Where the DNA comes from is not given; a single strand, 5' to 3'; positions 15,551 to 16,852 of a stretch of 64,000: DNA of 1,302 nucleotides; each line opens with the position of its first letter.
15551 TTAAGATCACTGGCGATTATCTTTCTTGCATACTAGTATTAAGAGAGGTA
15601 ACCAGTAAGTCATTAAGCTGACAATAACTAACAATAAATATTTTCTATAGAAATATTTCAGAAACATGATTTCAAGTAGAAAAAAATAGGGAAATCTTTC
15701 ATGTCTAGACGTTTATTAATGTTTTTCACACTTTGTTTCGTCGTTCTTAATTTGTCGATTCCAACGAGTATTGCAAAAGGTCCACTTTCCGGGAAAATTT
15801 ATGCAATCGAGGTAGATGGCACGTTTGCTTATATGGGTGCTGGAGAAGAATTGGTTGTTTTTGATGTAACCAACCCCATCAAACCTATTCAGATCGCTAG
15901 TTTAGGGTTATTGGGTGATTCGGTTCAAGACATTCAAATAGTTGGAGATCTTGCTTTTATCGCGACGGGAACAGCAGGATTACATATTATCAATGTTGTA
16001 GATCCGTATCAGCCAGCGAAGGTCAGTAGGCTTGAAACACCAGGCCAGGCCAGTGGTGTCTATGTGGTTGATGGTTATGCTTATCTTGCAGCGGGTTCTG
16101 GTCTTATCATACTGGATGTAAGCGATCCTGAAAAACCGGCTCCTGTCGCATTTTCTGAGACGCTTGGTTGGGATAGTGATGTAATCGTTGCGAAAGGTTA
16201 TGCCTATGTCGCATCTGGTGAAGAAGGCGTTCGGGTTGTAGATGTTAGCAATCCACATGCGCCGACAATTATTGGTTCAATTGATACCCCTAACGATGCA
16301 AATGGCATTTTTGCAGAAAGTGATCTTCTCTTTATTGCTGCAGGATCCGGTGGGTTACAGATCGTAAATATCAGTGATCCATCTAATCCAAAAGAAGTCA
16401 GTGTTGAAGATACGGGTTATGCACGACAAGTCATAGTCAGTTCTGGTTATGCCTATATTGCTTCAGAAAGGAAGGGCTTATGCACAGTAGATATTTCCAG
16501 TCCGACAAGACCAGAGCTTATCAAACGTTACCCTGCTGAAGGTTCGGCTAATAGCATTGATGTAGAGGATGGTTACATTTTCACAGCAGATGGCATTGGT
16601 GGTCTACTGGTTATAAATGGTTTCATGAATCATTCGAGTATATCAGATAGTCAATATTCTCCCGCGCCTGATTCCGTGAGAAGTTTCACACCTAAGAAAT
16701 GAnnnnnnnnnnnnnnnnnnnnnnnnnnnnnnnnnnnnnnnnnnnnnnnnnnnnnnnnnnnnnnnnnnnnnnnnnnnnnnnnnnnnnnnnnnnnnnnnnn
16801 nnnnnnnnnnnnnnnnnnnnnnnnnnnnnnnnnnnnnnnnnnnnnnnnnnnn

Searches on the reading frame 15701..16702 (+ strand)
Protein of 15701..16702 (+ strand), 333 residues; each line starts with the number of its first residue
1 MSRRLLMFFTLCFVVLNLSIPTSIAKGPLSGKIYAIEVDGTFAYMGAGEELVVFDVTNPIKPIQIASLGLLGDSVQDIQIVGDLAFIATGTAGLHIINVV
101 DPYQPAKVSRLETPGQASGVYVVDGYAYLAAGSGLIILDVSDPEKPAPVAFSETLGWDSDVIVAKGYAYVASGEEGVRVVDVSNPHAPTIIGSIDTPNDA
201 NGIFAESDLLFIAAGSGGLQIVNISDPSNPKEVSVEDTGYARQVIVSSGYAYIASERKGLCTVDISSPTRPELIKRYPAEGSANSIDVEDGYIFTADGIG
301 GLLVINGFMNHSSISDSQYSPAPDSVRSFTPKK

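Call 9: search_protein_families(library=pfam, proteins=[window:15701-16702:+])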
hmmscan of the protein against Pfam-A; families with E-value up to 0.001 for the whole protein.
window:15701-16702:+ (333 aa): 6 families
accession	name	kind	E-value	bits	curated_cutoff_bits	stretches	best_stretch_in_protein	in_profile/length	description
PF08309.17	LVIVD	-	3.2e-47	158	20.2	4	239-277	2-40/42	LVIVD repeat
PF16819.11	DUF5074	-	4.7e-06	26.3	27.2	0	122-195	106-180/353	Domain of unknown function (DUF5074)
PF21544.3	PorZ_N_b_propeller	-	0.00015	22.5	27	0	117-176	81-137/154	TSS9, PorZ, N-terminal beta-propeller domain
PF24848.1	DUF7723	-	0.00015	22.2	27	0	159-191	11-41/71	Family of unknown function (DUF7723)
PF09826.15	Beta_propel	-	0.00037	19.9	22.4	0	165-294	20-126/495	Beta propeller domain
PF21959.2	DUF6923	-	0.00079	19.7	27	0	119-232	98-213/234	Repeat of unknown function (DUF6923)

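Call 27: find_encoding_contigs(protein=window:15701-16702:+, flank=10000)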
Protein window:15701-16702:+ (333 aa): no gene with exactly this product is on record in the collection.
